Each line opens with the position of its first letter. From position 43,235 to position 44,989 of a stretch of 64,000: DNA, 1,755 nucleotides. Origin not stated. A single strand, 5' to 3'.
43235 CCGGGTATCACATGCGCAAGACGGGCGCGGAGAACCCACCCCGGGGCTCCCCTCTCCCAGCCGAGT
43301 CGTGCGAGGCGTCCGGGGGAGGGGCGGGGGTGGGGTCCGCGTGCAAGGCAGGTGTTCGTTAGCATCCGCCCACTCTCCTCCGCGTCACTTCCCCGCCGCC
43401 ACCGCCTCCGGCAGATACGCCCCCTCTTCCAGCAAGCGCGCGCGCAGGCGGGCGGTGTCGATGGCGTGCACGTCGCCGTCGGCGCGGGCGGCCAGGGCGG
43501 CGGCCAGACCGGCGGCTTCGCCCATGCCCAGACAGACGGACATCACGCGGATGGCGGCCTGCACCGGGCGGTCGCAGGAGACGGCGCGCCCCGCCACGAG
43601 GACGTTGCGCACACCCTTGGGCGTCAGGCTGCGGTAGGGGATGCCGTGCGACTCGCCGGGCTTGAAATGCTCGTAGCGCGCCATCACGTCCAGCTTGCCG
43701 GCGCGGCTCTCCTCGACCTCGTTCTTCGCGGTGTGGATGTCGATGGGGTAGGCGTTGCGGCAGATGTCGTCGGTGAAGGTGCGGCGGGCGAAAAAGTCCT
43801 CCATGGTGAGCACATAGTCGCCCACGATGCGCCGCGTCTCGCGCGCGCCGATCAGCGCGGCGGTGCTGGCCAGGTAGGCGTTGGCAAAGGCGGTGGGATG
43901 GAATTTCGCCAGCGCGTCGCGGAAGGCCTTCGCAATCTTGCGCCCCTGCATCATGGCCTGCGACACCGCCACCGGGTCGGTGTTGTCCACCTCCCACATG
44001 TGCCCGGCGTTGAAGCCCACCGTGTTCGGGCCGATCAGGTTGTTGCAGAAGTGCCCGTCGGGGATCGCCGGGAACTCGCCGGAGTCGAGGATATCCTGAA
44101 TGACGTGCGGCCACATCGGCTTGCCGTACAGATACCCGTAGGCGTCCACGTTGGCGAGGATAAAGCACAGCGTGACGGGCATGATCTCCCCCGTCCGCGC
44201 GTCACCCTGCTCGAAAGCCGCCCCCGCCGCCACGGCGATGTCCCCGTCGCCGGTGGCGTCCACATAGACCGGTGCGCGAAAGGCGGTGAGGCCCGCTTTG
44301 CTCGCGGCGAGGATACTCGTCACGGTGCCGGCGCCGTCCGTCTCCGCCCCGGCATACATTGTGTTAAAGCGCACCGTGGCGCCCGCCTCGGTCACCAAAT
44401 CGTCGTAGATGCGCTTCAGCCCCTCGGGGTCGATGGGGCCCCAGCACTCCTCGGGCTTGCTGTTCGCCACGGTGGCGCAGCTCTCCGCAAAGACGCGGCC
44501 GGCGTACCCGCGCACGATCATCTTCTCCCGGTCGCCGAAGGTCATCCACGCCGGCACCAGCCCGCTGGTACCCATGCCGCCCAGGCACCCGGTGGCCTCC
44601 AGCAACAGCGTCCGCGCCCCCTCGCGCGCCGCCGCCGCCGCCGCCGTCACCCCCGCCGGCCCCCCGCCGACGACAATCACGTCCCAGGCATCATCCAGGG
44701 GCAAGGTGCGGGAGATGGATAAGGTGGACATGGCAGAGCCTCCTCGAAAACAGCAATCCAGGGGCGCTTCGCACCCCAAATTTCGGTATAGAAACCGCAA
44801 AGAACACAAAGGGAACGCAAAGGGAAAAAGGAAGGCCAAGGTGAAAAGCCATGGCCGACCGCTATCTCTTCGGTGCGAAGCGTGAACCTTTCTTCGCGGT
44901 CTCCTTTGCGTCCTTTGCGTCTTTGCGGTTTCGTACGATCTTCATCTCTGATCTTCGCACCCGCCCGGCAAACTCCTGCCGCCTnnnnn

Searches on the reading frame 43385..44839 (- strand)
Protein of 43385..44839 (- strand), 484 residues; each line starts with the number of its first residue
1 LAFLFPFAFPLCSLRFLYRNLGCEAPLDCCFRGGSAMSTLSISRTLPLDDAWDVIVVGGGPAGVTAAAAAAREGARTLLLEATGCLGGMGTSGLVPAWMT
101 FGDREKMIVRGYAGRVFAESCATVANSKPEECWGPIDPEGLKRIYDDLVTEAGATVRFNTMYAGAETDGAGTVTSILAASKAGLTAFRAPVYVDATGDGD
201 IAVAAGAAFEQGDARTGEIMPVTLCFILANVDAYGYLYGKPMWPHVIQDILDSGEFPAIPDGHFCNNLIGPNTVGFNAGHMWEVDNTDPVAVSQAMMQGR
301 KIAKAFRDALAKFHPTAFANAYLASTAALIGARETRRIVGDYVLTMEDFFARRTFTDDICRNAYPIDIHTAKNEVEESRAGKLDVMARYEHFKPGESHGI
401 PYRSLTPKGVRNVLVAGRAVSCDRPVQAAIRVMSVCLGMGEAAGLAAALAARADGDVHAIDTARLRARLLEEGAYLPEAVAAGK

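Call 80: search_protein_families(library=pfam, proteins=[window:43385-44839:-], max_evalue=0.001)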
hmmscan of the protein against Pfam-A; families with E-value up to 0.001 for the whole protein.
window:43385-44839:- (484 aa): 8 families
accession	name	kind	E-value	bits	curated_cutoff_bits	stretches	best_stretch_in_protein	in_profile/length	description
PF12831.13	FAD_oxidored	-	8.2e-100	335.4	27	1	53-469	1-416/416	FAD dependent oxidoreductase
PF13450.12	NAD_binding_8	-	2.6e-06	28.1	21.9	1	56-93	1-38/68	NAD(P)-binding Rossmann-like domain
PF00890.30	FAD_binding_2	-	3.2e-06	27.1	20.4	1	53-88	1-36/414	FAD binding domain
PF01134.28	GIDA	-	4.3e-06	26.5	22.1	1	53-85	1-34/391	Glucose inhibited division protein A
PF01266.30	DAO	-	3.4e-05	24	27.9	1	53-102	1-49/353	FAD dependent oxidoreductase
PF07992.20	Pyr_redox_2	-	3.9e-05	23.7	26.1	1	53-88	2-38/291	Pyridine nucleotide-disulphide oxidoreductase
PF01946.23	Thi4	-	5.1e-05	23.1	26.2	1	52-93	18-61/235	Thi4 family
PF03486.20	HI0933_like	-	0.00011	22.1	50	1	53-85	2-34/244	HI0933-like protein Rossmann domain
